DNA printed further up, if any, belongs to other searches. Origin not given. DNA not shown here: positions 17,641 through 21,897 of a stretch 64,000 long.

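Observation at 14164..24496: Porin-less multiheme cytochrome operon (~50 heme sites) with a double beta-propeller secreted protein: candidate undescribed extracellular electron-transfer module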

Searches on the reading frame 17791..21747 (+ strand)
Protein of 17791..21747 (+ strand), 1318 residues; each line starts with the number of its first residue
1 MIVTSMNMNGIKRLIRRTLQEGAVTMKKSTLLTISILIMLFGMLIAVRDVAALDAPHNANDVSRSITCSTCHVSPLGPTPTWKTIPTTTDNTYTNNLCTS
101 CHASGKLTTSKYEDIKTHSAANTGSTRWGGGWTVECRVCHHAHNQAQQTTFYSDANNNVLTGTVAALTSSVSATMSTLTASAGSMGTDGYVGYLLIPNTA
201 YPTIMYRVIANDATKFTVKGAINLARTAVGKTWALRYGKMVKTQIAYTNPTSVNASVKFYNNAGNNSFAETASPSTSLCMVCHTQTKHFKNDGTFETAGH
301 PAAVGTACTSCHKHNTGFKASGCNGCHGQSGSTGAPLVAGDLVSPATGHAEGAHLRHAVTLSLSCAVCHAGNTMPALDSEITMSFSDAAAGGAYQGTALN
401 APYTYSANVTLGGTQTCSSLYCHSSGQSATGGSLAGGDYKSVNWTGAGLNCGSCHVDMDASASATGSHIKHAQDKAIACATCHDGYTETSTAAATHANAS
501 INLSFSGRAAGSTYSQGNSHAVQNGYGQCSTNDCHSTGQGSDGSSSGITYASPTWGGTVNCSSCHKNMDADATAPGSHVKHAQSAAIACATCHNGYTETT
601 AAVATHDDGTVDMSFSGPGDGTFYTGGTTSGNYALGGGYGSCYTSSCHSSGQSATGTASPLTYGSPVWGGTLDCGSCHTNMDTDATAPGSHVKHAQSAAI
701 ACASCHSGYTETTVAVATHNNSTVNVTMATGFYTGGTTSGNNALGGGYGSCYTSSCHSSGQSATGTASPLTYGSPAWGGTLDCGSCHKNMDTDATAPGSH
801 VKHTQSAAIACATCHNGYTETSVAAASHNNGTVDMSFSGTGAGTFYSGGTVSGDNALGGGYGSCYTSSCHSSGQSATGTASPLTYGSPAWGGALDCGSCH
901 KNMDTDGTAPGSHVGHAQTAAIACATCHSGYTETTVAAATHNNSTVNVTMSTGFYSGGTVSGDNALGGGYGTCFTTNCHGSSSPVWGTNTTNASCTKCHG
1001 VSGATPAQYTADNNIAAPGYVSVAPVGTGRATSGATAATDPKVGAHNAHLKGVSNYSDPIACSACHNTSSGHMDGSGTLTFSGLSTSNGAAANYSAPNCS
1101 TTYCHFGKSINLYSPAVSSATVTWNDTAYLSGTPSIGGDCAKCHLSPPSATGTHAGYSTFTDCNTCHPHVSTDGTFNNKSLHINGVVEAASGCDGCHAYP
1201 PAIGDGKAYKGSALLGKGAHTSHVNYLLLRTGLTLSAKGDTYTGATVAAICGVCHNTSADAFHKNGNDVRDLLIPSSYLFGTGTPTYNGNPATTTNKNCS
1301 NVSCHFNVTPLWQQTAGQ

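Call 8: search_protein_families(library=pfam, proteins=[window:17791-21747:+], max_evalue=0.01)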
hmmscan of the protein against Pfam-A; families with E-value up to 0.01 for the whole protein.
window:17791-21747:+ (1318 aa): 6 families
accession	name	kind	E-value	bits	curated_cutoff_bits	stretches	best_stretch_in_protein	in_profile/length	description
PF14522.11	Cytochrome_C7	-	1.5e-25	89.3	24.8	4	912-999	4-66/67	Cytochrome c7 and related cytochrome c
PF14537.11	Cytochrom_c3_2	-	1.1e-19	71.1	25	1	64-148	5-72/79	Cytochrome c3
PF22113.1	Mtrc-MtrF_II-IV_dom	-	3.1e-14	53.3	30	2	1140-1307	9-129/176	Outer membrane cytochrome MtrC/MtrF-like, domains II/IV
PF02085.21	Cytochrom_CIII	-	9.5e-11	42.4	22.9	0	1139-1198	32-83/101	Class III cytochrome C family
PF09698.15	GSu_C4xC__C2xCH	-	2.7e-08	34.8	21.7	4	416-455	1-36/36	Geobacter CxxxxCH...CXXCH motif (GSu_C4xC__C2xCH)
PF24633.1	DUF7630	-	0.004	17.7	27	0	585-602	21-38/45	Domain of unknown function (DUF7630)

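Call 9: search_protein_families(library=ncbifam, proteins=[window:17791-21747:+], max_evalue=0.01)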
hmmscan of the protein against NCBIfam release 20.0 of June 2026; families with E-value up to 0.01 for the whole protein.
window:17791-21747:+ (1318 aa): 2 families
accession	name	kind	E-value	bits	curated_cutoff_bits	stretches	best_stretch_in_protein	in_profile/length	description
TIGR01904.2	GSu_C4xC__C2xCH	domain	2.8e-46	155.2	27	7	411-471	18-73/73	CxxxxCH/CxxCH domain c-type cytochrome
TIGR03508.1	decahem_SO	subfamily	5.8e-06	26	192.2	1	896-1006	120-226/258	DmsE family decaheme c-type cytochrome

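Call 11: search_solved_structures(query=window:17791-21747:+, max_evalue=1)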
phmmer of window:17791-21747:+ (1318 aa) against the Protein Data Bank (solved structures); distinct sequences matched with E-value up to 1: 0.
